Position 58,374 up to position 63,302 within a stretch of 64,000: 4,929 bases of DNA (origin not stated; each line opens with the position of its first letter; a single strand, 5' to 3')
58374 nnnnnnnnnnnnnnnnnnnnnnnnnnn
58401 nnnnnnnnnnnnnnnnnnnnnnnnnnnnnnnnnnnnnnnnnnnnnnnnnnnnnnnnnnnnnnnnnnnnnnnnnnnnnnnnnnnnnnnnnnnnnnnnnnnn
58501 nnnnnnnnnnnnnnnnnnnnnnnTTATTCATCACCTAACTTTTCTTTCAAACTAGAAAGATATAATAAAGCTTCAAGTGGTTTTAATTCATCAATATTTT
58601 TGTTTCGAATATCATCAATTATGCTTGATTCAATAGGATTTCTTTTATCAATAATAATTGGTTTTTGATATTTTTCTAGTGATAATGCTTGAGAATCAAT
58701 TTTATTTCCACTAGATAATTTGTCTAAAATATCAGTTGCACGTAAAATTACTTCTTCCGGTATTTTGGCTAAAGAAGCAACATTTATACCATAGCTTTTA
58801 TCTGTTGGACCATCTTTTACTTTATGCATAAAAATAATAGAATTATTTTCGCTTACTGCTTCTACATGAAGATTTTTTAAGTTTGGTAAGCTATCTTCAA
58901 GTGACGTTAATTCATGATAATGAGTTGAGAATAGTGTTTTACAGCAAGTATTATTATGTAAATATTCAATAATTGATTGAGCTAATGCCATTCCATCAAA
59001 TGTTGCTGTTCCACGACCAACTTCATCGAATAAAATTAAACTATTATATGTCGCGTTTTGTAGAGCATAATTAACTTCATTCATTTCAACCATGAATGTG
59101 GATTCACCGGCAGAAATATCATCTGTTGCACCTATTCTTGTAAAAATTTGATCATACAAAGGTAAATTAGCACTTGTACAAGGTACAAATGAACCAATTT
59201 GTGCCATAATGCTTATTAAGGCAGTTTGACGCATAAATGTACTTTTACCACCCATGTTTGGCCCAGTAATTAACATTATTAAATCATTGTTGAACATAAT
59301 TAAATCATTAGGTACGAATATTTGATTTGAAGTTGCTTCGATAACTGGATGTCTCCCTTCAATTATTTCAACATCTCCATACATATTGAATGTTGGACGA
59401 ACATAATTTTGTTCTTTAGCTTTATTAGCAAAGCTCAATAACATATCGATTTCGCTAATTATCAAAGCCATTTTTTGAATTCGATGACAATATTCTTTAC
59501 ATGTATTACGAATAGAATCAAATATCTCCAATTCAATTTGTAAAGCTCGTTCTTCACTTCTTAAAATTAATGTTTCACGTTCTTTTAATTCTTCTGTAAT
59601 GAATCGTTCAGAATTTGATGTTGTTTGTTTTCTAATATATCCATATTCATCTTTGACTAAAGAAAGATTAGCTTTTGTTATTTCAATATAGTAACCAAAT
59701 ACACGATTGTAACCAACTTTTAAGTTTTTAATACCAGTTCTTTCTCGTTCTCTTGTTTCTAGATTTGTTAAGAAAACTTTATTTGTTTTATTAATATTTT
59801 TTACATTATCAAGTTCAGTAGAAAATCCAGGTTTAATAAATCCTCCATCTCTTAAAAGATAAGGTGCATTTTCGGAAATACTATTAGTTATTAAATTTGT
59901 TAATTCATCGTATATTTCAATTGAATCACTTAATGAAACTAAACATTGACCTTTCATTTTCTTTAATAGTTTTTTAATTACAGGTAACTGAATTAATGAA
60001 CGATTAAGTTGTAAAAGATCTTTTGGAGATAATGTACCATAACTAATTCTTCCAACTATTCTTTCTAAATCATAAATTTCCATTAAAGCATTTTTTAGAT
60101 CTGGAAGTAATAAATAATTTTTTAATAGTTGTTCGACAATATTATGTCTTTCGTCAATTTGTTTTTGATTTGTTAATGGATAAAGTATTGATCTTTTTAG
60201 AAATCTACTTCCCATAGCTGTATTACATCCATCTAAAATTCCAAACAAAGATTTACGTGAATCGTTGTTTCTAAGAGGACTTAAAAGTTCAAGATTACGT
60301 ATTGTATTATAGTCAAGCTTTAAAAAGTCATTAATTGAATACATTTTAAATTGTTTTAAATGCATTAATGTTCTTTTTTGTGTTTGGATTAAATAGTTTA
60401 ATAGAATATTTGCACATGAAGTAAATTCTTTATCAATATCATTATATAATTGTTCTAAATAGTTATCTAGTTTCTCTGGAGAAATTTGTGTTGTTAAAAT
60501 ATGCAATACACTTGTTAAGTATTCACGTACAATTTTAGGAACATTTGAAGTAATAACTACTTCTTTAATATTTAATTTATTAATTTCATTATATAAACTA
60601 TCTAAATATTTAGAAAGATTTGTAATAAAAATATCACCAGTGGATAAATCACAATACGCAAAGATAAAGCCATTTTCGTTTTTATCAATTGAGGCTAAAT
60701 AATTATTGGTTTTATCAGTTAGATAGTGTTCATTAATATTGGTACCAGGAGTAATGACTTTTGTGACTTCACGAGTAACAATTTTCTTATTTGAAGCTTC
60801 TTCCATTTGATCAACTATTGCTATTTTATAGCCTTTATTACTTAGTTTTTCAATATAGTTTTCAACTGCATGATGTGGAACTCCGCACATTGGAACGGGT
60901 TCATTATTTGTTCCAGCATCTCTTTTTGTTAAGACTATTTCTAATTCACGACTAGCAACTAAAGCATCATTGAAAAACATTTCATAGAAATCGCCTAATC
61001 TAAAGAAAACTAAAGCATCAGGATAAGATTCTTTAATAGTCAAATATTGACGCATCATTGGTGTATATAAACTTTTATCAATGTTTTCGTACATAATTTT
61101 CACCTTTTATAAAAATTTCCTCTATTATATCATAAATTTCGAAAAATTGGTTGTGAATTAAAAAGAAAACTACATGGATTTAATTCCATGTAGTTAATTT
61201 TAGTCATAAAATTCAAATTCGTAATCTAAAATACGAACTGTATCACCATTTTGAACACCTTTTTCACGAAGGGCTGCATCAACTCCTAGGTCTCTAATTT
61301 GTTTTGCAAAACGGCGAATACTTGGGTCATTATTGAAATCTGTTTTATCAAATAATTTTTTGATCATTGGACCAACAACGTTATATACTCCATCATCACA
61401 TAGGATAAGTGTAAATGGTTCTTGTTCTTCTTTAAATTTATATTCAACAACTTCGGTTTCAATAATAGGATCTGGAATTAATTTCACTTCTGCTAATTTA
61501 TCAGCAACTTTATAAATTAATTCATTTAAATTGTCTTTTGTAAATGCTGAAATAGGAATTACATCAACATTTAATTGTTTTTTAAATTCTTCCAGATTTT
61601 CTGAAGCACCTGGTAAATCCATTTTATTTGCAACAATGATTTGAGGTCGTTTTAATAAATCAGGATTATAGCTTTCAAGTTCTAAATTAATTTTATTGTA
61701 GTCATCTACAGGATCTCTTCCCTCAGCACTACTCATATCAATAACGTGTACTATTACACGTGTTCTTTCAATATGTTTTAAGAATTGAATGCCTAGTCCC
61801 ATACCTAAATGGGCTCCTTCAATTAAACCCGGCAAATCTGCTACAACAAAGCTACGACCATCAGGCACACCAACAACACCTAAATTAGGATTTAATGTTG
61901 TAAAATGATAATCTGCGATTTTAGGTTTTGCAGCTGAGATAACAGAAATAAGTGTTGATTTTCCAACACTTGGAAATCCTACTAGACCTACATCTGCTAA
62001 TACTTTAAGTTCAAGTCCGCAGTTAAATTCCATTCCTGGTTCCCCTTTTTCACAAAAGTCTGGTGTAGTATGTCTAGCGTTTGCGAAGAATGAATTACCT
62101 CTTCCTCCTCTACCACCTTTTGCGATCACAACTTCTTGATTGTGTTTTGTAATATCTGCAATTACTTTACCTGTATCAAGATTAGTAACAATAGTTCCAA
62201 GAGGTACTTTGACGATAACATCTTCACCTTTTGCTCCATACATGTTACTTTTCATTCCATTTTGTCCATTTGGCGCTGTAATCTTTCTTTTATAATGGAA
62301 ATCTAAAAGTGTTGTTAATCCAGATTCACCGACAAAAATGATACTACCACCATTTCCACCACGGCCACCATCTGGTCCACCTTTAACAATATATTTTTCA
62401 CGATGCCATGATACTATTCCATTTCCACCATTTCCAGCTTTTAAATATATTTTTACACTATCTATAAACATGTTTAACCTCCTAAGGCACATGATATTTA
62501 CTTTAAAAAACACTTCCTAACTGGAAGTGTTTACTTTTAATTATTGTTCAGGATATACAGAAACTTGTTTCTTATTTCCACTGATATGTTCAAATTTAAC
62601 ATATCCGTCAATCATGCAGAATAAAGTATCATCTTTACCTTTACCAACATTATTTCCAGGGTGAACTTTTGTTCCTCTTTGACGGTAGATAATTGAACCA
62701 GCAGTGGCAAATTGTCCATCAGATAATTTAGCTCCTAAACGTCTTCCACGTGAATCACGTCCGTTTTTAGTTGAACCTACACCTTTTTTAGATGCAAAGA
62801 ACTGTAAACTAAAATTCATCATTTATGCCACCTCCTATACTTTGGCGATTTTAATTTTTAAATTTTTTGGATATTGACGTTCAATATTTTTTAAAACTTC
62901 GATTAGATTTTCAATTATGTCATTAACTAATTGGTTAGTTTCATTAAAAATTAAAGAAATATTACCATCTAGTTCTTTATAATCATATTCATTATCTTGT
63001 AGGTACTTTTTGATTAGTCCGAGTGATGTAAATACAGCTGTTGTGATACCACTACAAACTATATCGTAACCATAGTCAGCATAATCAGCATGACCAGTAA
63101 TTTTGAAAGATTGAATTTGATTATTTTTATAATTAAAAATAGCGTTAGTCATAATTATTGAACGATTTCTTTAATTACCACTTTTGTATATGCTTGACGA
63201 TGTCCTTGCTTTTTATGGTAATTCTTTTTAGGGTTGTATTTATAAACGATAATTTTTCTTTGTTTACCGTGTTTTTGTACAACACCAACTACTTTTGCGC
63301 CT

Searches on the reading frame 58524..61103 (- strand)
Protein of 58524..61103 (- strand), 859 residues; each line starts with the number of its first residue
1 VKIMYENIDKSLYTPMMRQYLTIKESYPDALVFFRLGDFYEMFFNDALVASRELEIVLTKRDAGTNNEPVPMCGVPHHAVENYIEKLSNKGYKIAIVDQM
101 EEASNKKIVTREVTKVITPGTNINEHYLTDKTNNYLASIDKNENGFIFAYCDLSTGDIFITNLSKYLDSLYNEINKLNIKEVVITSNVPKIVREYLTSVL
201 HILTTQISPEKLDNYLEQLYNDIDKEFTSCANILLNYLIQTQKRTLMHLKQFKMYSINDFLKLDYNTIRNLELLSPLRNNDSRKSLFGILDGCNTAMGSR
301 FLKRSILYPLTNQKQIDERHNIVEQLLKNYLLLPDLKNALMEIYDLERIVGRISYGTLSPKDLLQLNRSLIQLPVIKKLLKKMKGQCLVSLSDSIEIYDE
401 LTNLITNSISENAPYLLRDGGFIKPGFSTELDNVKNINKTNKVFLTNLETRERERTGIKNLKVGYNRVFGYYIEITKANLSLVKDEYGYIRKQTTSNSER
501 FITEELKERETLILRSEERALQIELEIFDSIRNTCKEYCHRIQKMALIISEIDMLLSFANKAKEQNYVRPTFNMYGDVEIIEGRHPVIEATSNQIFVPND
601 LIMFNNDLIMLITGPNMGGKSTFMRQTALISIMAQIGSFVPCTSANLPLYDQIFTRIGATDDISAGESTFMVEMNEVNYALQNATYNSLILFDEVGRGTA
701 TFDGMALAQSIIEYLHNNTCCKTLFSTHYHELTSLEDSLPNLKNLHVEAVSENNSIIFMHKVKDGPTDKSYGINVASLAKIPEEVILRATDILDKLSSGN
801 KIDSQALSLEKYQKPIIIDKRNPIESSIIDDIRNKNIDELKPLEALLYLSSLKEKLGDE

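Call 93: search_protein_families(library=ncbifam, max_evalue=1e-10, proteins=[window:58524-61103:-])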
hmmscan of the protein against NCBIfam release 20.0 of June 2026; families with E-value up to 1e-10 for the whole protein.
window:58524-61103:- (859 aa): 4 families
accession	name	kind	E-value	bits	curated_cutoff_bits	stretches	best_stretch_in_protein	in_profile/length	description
TIGR01070.1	mutS1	equivalog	1.8e-297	989.2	641.7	1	13-853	1-839/840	DNA mismatch repair protein MutS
NF003810.1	PRK05399.1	equivalog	3.3e-294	978.5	480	1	14-796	2-792/793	DNA mismatch repair protein MutS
NF052383.1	ATPase_KamC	equivalog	9.2e-58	196.3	300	1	294-736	13-434/508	lysine 5,6-aminomutase reactivase ATPase KamC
TIGR01069.2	mutS2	equivalog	6.9e-56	190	400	1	293-798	21-514/790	endonuclease MutS2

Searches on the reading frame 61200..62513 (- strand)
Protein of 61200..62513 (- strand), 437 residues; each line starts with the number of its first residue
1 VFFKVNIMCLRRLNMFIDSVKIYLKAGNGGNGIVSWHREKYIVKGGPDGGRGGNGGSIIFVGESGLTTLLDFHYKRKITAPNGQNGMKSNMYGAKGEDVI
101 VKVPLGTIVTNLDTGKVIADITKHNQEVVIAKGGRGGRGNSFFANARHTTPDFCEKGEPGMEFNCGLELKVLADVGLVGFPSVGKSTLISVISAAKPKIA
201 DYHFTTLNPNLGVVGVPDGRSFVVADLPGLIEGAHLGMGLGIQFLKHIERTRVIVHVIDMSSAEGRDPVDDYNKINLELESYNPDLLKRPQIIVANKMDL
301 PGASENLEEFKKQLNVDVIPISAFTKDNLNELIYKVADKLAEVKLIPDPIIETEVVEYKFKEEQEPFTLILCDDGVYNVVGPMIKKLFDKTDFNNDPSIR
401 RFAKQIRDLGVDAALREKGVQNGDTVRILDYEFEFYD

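Call 93: search_protein_families(library=ncbifam, max_evalue=1e-10, proteins=[window:61200-62513:-])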
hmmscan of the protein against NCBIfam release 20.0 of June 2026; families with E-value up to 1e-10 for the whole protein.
window:61200-62513:- (437 aa): 11 families
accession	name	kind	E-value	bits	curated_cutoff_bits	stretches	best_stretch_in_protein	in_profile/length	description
NF008955.0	PRK12297.1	equivalog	3e-181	603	406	1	15-436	2-428/429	GTPase ObgE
TIGR02729.1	Obg_CgtA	equivalog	1.5e-136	454.8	280.25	1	16-340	1-328/329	Obg family GTPase CgtA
NF008954.1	PRK12296.1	equivalog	7.4e-131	436.8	377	1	14-435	2-436/470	GTPase ObgE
NF008956.1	PRK12299.1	equivalog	5.2e-129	429.9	300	1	15-340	1-325/327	GTPase ObgE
NF007171.0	PRK09602.1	subfamily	1.2e-25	90.3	387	0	224-264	77-117/397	YchF-related putative GTPase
TIGR03595.1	Obg_CgtA_exten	equivalog_domain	8.4e-23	80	37.65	1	373-436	7-70/70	Obg family GTPase CgtA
TIGR03156.1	GTP_HflX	equivalog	1.3e-16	60.4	216.75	1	173-339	190-350/351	GTPase HflX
TIGR00092.1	TIGR00092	equivalog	7.8e-16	58.1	279.2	1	175-283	5-137/368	redox-regulated ATPase YchF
NF000908.1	PRK00089.1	equivalog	4.8e-13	49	237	1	175-344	6-171/291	GTPase Era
TIGR00231.1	small_GTP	domain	6e-13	48.9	42.5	1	174-336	5-162/164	GTP-binding protein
NF008280.0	PRK11058.1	equivalog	2.5e-11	43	441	1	174-341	199-362/426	ribosome rescue GTPase HflX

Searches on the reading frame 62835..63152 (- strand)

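Call 93: search_protein_families(library=ncbifam, max_evalue=1e-10, proteins=[window:62835-63152:-])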
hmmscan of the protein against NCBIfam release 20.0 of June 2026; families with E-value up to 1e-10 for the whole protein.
window:62835-63152:- (105 aa): 5 families
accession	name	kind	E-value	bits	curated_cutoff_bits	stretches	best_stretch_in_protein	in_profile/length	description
NF011129.0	PRK14553.2-2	equivalog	2e-17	63.5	133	1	2-101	2-101/104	ribosomal-processing cysteine protease Prp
NF011132.0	PRK14553.3-1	equivalog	1.6e-16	60.4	133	1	3-99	3-100/106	ribosomal-processing cysteine protease Prp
NF011126.0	PRK14553.1-6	equivalog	1.8e-13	50.6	135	1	7-103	8-110/112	ribosomal-processing cysteine protease Prp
NF011124.0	PRK14553.1-4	equivalog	4.4e-13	49.3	186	1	6-100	7-107/114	ribosomal-processing cysteine protease Prp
NF011133.0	PRK14553.3-2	equivalog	3.9e-11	43.2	171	1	10-100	11-104/113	ribosomal-processing cysteine protease Prp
